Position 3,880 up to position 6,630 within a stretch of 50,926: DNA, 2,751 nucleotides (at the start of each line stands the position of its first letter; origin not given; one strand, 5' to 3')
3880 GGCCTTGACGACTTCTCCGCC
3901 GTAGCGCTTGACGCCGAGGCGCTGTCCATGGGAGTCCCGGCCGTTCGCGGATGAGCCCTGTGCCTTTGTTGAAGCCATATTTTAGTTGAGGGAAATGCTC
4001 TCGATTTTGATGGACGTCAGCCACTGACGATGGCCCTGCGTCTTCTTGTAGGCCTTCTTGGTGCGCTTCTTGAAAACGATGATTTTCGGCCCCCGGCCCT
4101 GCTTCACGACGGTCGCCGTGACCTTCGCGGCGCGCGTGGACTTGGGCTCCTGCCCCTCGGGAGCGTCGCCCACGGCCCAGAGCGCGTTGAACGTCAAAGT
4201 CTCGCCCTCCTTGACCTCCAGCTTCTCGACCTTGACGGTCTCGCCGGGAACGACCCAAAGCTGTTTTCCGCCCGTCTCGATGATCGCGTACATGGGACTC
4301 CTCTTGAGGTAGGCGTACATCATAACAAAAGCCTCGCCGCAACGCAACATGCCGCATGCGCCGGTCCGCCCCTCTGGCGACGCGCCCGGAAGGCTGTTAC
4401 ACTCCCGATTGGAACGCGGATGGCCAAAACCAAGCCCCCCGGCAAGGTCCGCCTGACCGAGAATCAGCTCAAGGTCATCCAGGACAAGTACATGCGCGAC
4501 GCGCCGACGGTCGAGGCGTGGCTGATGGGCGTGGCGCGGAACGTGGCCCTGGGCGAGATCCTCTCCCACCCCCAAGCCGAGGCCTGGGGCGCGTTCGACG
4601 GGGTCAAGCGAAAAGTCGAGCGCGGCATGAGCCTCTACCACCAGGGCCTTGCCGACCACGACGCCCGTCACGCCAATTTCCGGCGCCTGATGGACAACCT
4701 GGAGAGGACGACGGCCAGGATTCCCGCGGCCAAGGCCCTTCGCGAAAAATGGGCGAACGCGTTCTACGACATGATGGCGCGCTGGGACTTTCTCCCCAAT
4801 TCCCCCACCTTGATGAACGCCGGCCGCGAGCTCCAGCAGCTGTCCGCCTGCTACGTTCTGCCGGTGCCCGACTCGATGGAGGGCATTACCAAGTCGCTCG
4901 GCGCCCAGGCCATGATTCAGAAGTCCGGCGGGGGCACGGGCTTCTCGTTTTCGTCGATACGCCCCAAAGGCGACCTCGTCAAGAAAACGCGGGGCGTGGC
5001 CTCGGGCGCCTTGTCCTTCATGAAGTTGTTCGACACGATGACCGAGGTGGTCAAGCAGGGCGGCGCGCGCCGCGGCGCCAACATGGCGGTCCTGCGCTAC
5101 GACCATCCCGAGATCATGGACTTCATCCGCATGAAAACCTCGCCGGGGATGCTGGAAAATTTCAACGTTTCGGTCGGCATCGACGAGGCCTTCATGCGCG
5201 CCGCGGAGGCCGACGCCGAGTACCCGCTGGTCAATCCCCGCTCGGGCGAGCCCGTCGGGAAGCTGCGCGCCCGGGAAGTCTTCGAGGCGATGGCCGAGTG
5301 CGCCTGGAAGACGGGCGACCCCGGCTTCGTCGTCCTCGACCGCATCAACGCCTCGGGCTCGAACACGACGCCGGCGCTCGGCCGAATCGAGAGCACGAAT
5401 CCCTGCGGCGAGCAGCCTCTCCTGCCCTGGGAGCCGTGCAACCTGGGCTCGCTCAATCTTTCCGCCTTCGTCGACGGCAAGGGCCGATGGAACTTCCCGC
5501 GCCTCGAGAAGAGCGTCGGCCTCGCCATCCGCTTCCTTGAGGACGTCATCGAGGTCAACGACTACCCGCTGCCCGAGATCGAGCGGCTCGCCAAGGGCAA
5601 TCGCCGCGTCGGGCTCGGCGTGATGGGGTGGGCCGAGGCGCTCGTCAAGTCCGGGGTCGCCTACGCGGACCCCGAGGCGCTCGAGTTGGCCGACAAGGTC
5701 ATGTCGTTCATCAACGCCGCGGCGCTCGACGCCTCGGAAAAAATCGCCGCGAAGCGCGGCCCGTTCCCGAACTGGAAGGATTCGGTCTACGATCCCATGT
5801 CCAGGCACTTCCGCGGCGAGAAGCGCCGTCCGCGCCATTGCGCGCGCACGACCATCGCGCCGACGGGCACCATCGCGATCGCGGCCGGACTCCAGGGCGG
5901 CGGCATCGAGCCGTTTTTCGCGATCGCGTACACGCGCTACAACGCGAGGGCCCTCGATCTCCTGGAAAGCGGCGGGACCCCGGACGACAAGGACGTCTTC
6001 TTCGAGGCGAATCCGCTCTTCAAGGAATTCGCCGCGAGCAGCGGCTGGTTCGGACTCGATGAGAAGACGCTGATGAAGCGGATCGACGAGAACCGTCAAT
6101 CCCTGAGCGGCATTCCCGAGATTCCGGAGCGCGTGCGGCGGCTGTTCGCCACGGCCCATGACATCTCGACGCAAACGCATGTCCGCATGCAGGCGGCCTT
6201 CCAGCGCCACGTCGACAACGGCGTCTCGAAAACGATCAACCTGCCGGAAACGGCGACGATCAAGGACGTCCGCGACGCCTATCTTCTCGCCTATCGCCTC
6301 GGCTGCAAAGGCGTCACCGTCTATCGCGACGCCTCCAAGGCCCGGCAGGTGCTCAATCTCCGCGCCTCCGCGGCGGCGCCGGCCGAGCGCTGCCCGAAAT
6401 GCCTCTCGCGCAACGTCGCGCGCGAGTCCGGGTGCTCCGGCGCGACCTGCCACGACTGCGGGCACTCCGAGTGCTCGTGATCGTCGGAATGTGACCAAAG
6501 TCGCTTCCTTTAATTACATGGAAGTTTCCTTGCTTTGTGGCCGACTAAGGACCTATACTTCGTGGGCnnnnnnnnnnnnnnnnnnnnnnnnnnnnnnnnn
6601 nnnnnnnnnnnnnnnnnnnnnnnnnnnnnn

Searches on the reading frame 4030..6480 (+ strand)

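Call 7: search_protein_families(library=pfam, proteins=[window:4030-6480:+], max_evalue=0.01)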
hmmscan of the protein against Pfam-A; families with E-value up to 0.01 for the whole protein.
window:4030-6480:+ (816 aa): 2 families
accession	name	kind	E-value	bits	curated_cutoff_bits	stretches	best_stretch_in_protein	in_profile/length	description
PF02867.20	Ribonuc_red_lgC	-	4.1e-122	408.9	23.9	1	272-765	1-523/523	Ribonucleotide reductase, barrel domain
PF00317.26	Ribonuc_red_lgN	-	1.3e-13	51.3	28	1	141-268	2-76/77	Ribonucleotide reductase, all-alpha domain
